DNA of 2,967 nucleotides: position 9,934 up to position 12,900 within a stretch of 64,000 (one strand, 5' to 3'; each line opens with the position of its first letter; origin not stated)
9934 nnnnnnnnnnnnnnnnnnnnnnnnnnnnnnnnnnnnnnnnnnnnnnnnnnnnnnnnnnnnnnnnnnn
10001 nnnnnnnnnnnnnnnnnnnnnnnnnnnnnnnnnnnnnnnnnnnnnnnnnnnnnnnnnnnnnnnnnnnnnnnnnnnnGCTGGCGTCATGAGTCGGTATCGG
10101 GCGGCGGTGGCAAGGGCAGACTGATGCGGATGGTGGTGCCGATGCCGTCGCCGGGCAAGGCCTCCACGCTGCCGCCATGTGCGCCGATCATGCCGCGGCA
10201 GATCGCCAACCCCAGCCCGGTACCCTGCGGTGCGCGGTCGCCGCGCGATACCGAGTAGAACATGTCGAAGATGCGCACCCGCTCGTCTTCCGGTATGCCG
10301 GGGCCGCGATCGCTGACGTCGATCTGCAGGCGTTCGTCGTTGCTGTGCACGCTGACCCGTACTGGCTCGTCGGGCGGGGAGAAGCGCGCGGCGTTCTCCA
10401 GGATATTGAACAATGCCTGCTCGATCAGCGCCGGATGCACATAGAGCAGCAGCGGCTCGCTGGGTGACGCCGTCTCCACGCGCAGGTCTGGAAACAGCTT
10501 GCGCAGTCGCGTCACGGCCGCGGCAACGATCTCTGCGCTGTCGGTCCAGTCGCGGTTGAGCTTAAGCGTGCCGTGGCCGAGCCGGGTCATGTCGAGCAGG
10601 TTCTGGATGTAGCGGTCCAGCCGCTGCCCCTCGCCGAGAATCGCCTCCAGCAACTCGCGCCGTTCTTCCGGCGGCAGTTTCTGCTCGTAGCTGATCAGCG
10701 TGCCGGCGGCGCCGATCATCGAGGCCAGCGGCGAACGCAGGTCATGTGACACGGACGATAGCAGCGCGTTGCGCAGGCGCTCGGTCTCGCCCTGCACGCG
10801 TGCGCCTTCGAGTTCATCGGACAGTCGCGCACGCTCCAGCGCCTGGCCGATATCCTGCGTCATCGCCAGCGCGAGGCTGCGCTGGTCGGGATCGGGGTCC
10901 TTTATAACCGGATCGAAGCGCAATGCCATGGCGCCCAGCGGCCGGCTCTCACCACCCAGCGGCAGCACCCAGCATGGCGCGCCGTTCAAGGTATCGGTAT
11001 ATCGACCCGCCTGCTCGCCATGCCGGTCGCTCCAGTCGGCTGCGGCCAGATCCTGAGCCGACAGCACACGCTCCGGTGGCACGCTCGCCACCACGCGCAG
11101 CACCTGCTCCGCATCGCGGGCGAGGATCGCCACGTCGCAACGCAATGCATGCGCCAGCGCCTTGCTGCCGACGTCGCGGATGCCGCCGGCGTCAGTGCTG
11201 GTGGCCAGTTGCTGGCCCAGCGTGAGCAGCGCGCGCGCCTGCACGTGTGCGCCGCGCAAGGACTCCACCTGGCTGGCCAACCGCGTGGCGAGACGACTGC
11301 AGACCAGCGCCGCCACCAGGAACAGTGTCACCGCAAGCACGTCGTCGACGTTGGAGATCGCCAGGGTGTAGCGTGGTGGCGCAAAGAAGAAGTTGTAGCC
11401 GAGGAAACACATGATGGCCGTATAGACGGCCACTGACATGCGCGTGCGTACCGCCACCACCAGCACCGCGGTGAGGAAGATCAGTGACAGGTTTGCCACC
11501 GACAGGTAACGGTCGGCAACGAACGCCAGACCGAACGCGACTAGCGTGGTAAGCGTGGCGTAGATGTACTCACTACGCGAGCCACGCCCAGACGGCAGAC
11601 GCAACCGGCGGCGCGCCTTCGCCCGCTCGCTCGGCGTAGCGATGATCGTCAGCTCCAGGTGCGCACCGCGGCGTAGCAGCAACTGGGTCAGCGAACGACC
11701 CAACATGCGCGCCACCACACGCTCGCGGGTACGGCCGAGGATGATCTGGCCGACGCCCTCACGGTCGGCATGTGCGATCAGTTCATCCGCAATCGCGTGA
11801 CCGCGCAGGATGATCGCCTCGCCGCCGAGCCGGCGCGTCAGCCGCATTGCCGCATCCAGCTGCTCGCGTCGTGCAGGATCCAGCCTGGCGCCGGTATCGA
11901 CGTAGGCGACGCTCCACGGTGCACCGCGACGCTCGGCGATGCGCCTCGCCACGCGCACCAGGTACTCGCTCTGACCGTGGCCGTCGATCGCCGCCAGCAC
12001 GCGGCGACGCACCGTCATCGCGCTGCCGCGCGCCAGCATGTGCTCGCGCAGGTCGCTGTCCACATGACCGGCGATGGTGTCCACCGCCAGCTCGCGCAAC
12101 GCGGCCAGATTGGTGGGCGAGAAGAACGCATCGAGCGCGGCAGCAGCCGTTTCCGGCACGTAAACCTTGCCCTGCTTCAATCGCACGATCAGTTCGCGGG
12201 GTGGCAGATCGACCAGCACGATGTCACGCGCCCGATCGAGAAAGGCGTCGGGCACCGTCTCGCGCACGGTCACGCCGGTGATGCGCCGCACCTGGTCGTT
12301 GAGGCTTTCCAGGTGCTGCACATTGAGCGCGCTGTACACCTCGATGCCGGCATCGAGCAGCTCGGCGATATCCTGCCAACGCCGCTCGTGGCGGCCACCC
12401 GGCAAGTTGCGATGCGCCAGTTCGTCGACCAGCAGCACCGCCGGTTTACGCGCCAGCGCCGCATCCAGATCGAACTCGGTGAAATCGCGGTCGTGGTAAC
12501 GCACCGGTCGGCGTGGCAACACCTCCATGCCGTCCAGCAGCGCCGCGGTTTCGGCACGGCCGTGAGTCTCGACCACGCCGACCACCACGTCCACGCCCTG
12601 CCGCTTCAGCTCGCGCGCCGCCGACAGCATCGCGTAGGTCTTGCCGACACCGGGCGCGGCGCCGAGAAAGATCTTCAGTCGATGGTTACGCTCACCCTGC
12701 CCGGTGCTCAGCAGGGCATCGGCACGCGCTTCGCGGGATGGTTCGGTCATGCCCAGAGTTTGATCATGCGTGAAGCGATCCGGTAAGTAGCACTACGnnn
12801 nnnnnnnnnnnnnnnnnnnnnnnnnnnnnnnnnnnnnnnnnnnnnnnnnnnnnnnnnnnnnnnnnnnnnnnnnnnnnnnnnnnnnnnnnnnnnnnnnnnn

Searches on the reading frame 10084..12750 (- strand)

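Call 60: search_protein_families(library=pfam, proteins=[window:10084-12750:-], max_evalue=0.00001)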
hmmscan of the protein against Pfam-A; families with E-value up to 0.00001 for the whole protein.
window:10084-12750:- (888 aa): 5 families
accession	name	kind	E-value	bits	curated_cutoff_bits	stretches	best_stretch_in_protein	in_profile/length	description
PF02702.23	KdpD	-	1.2e-91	306.2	26.1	1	23-230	3-210/210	Osmosensitive K+ channel His kinase sensor domain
PF02518.31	HATPase_c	-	3e-26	92.5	26.4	1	774-881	4-110/111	Histidine kinase-, DNA gyrase B-, and HSP90-like ATPase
PF13493.11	DUF4118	-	2.9e-22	78.9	28.4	1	395-498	1-104/107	Domain of unknown function (DUF4118)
PF00512.31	HisKA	-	2.4e-15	56.8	26.9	1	660-727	2-66/66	His Kinase A (phospho-acceptor) domain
PF13492.12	GAF_3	-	3.7e-06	27.8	27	0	530-640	11-129/129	GAF domain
